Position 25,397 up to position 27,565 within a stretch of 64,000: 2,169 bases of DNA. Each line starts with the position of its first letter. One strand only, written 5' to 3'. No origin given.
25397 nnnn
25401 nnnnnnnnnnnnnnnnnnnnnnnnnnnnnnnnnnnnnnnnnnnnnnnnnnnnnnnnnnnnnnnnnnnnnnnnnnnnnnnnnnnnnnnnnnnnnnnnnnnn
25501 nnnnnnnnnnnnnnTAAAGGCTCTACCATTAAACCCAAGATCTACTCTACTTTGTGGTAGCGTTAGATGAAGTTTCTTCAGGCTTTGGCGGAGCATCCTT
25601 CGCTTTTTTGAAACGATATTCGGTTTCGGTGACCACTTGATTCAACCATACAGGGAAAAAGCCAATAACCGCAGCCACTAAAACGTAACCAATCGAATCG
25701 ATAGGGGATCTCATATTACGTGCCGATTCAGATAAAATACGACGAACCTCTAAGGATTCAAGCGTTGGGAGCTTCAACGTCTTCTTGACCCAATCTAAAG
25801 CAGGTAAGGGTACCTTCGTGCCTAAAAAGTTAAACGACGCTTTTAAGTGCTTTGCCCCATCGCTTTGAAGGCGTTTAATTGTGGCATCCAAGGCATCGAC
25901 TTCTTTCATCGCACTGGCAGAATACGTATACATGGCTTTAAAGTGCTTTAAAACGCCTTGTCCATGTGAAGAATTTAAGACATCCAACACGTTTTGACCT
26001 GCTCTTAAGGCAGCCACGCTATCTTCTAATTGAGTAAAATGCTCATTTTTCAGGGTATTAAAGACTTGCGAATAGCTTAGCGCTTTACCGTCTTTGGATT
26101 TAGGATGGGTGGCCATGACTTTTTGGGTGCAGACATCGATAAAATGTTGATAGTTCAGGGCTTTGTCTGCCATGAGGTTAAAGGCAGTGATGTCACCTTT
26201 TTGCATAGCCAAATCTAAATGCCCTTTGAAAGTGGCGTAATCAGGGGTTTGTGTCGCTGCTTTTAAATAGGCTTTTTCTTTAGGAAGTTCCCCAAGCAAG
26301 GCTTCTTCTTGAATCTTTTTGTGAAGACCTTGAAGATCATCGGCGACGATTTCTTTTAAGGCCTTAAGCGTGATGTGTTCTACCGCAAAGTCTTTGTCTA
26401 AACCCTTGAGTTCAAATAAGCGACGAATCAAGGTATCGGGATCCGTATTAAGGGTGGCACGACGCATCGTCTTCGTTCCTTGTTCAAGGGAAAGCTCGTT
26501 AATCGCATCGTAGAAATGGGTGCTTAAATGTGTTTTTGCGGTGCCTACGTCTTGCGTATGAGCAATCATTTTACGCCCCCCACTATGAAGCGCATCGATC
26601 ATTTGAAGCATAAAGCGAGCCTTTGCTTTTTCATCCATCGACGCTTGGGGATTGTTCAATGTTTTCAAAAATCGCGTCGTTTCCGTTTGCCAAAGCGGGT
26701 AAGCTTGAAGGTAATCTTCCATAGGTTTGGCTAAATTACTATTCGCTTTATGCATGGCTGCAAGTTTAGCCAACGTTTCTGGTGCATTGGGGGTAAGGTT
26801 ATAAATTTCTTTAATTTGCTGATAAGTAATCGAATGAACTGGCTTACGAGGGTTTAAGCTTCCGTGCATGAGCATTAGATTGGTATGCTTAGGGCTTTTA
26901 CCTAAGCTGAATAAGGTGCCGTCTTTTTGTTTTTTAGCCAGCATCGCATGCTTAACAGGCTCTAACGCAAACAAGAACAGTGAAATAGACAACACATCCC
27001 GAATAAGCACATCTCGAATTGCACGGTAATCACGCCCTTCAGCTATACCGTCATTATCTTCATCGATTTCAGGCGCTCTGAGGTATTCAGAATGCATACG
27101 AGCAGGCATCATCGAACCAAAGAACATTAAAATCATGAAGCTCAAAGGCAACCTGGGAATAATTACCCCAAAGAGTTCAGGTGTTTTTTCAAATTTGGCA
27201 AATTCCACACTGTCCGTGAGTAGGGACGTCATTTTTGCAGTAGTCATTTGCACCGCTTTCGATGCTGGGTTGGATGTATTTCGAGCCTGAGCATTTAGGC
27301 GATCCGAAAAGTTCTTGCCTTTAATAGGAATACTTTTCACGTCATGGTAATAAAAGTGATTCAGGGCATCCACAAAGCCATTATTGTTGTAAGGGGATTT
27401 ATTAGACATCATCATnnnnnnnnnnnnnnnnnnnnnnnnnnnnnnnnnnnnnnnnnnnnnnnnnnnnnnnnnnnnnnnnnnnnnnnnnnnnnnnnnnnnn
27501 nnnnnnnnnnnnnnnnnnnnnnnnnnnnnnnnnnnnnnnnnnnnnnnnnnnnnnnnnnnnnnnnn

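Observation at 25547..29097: Translationally coupled operon of two large membrane-associated ORFans (about 557 aa and 622 aa)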

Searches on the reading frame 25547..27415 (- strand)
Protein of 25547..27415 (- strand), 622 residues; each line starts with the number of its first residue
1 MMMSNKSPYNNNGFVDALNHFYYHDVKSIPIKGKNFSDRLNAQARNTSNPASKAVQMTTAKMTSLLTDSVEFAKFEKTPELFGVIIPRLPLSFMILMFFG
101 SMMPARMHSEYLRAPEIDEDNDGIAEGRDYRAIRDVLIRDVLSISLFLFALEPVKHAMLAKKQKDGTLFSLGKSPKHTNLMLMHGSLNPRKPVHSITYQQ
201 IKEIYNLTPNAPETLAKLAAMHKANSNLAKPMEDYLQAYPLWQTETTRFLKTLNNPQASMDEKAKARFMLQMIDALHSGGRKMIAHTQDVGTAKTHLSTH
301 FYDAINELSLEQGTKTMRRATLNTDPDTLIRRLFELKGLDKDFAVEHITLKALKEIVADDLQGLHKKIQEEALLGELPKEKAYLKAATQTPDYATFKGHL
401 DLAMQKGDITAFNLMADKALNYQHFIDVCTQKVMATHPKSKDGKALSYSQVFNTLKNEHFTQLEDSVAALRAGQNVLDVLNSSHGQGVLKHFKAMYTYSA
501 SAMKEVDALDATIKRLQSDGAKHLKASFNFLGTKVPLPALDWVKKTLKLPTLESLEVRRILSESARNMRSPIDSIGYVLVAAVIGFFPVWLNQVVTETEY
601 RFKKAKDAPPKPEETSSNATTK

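Call 3: search_protein_families(library=pfam, proteins=[window:25547-27415:-], max_evalue=1)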
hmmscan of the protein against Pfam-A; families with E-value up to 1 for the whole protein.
window:25547-27415:- (622 aa): 1 family
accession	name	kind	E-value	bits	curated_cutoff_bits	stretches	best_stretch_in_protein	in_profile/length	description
PF18624.6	CdiI_4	-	0.065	14.1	25.9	0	418-463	11-55/103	CDI immunity protein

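Call 9: find_homologous_proteins(query=window:25547-27415:-, max_evalue=0.001)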
Query window:25547-27415:- (622 aa): 10 proteins with E <= 0.001 among 8000 candidates.
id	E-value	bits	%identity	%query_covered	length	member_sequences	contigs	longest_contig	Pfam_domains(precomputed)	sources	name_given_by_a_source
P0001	0.0e+0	1322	96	99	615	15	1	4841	-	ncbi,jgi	jgi:hypothetical protein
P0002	0.0e+0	1127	81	99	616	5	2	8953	-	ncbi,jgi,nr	ncbi:MAG: hypothetical protein LW809_04515 [Vampirovibrionales bacterium]|jgi:hypothetical protein|n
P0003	0.0e+0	1091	80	99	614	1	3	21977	-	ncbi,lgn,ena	-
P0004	2.7e-287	972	71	99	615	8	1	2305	-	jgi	jgi:hypothetical protein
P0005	6.8e-285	964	70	98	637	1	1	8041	-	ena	-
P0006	2.3e-273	926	80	84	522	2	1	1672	-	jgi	jgi:hypothetical protein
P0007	2.5e-186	639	51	99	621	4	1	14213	-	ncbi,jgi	jgi:hypothetical protein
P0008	3.3e-185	635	50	99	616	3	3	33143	-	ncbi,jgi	jgi:hypothetical protein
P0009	1.2e-163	564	76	55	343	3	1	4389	-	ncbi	ncbi:MAG: hypothetical protein ACK5T0_04270, partial [Vampirovibrionales bacterium]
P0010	1.5e-45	174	38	34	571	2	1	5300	-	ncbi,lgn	ncbi:MAG: hypothetical protein ACKO34_07550 [Vampirovibrionales bacterium]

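Call 16: find_encoding_contigs(protein=P0008, flank=10000, max_places=3)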
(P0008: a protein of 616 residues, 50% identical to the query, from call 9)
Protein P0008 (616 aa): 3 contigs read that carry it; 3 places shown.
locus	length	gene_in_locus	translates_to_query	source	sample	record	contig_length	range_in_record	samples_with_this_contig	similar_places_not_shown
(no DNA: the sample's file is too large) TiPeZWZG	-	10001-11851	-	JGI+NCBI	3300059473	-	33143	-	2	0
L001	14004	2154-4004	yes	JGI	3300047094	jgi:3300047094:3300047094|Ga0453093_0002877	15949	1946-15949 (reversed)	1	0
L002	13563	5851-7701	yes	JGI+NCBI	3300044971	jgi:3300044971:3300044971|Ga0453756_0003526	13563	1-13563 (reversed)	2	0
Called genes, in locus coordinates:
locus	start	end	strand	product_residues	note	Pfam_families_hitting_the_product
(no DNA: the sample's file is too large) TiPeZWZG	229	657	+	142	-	-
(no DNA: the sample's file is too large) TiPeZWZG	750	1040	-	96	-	-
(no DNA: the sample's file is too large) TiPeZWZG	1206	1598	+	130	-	-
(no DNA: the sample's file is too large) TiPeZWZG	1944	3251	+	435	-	PF01053:Cys_Met_Meta_PP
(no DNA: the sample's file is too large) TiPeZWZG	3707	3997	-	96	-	-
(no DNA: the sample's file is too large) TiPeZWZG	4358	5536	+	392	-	PF16745:RsgA_N (weak), PF03193:RsgA_GTPase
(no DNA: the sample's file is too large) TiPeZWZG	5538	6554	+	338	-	PF00348:polyprenyl_synt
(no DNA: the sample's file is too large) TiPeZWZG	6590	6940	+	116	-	-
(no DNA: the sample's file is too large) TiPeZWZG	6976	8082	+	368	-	PF03462:PCRF, PF00472:RF-1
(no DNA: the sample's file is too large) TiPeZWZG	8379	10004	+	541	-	-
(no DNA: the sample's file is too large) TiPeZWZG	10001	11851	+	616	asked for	-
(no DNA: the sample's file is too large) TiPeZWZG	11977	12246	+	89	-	PF02700:PurS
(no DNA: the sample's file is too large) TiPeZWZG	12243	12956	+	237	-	PF13507:GATase_5, PF07685:GATase_3 (weak), PF01965:DJ-1_PfpI (weak)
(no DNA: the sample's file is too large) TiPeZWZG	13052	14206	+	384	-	PF00988:CPSase_sm_chain, PF00117:GATase, PF07722:Peptidase_C26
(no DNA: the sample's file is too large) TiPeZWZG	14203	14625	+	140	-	PF00903:Glyoxalase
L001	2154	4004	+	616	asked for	-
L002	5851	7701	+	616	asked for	-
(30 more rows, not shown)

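Call 17: find_encoding_contigs(protein=P0010, flank=10000, max_places=3)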
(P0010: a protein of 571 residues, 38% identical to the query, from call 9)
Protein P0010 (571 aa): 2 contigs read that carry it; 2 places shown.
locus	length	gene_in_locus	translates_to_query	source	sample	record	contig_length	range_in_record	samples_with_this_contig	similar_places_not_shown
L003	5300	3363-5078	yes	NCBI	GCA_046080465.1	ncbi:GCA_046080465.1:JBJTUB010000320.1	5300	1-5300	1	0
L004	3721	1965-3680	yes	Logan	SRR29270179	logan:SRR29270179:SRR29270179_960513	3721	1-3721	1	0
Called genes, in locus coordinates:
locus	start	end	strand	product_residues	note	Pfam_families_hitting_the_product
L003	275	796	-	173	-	-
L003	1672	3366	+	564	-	-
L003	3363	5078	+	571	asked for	-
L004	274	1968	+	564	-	-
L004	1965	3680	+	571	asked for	-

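Call 21: find_homologous_proteins(query=A1, max_evalue=0.01)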
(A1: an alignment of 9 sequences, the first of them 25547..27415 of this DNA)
Query A1 (9 sequences) (622 aa, profile of the alignment): 10 proteins with E <= 0.01 among 8000 candidates.
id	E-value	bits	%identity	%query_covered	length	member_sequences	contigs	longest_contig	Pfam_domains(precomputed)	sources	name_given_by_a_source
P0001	0.0e+0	1157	96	99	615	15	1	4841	-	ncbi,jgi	jgi:hypothetical protein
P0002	0.0e+0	1150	81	99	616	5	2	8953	-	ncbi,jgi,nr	ncbi:MAG: hypothetical protein LW809_04515 [Vampirovibrionales bacterium]|jgi:hypothetical protein|n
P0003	0.0e+0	1139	80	99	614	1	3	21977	-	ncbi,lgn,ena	-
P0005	0.0e+0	1104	70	98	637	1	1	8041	-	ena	-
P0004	0.0e+0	1099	71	99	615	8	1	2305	-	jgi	jgi:hypothetical protein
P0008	0.0e+0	1012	50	99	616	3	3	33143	-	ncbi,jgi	jgi:hypothetical protein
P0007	4.2e-297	1005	51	99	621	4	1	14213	-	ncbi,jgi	jgi:hypothetical protein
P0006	1.4e-274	931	80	84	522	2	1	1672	-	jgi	jgi:hypothetical protein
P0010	6.4e-200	684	38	34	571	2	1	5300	-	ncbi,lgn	ncbi:MAG: hypothetical protein ACKO34_07550 [Vampirovibrionales bacterium]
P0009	2.4e-159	550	76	55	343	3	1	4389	-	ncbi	ncbi:MAG: hypothetical protein ACK5T0_04270, partial [Vampirovibrionales bacterium]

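Call 29: search_solved_structures(query=A1, max_evalue=10)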
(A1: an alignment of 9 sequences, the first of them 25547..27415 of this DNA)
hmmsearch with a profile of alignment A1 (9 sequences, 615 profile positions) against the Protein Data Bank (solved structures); distinct sequences matched with E-value up to 10: 2.
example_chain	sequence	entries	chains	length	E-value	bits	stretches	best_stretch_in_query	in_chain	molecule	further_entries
8utk_A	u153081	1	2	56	0.045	15.6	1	389-422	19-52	23R-B04dslf02IB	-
9e5c_6i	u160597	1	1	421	2.5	9.8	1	156-196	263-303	Actin, putative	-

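Call 30: search_protein_families(library=ncbifam, proteins=[window:25547-27415:-], max_evalue=0.1)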
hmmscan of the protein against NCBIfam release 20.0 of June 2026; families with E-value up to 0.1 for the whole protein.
window:25547-27415:- (622 aa): 1 family
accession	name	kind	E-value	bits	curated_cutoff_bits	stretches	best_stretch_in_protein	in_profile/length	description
TIGR01189.1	ccmA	equivalog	0.066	12.9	131.6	0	248-294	146-192/198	heme ABC exporter ATP-binding protein CcmA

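Call 31: search_protein_families(library=padloc, proteins=[window:25547-27415:-], max_evalue=0.1)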
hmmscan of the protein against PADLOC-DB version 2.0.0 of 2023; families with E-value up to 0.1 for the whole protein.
window:25547-27415:- (622 aa): 1 family
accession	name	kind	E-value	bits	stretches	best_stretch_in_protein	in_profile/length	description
PDLC01950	CARF9--CARF_HEPN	-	0.017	12.2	1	298-448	232-370/383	-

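Call 47: predict_structure(alignment_id=A1)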
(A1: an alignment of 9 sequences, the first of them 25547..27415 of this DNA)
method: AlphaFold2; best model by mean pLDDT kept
length: 622 residues; sequences in the alignment: 9
mean_pLDDT: 55.1   pTM: 0.46
mean pLDDT of the five models: 55.1, 52.7, 52.0, 47.1, 41.1
residues with pLDDT >= 90: 4; 70-90: 153; 50-70: 186; < 50: 279
segments of 3 or more residues with pLDDT < 50: 1-102, 141-210, 311-318, 417-420, 525-555, 560-602, 608-622
pLDDT, mean of each block of 10 residues (from residue 1): 31 41 35 35 39 37 31 26 28 44 54 60 58 53 43 38 31 26 24 29 36 64 63 64 77 85 81 80 82 87 76 46 72 78 79 89 78 58 64 68 58 53 61 67 63 59 70 83 88 86 75 69 46 40 41 47 42 31 33 39 47 38 31
secondary structure, 60 per line:
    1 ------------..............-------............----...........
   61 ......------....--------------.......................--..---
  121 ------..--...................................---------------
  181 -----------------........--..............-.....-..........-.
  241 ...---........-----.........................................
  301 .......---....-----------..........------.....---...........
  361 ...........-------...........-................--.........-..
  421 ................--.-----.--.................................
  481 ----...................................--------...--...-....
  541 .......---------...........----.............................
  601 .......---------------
elements in order: H13-26 H34-45 H50-66 H73-76 H91-113 H131-165 H198-205 H208-221 H223-227 H229-238 H240-243 H247-254 H260-307 H311-314 H326-335 H342-346 H350-371 H379-389 H391-406 H409-417 H419-436 H448-480 H485-519 E528-530 E533-535 H537-547 H557-567 H572-607

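Call 74: search_solved_structures(query=A4, max_evalue=10)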
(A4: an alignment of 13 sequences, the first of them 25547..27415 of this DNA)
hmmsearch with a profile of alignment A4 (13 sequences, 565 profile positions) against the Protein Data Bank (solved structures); distinct sequences matched with E-value up to 10: 9.
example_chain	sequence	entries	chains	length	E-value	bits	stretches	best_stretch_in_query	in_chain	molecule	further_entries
8utk_A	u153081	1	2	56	0.039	16.3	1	354-387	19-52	23R-B04dslf02IB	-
8gji_A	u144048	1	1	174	0.067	15.6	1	221-356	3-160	GCG binder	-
9m8o_P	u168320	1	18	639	0.1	15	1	224-315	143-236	Gp18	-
4g3a_A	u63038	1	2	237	0.15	14.4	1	261-343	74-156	CLIP-associating protein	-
8w6e_A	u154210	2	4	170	0.35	13.2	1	228-314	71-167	HBC599 in complex with wFAP1.1 | wFAP1.1 structure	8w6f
4uos_A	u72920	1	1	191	0.88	11.9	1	212-353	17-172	DESIGNED HELICAL BUNDLE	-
6pfp_A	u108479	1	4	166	1.3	11.3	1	234-328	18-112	Myosin-7 fused to GP7 and EB1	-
8rz0_A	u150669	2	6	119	1.4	11.3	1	253-351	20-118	RH5-34EM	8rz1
6egc_A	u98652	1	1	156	5.6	9.2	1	208-319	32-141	SC_2L4HC2_23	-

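Call 81: search_dna_similar(query=window:25547-27415:-, collection=phages, mode=protein, max_evalue=0.001, max_rows=5)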
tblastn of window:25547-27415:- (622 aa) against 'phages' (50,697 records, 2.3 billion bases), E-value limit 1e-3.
No match.

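Call 82: search_protein_families(library=phrogs, proteins=[window:25547-27415:-], max_evalue=0.01)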
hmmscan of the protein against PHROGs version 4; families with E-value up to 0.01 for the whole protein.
window:25547-27415:- (622 aa): 0 families
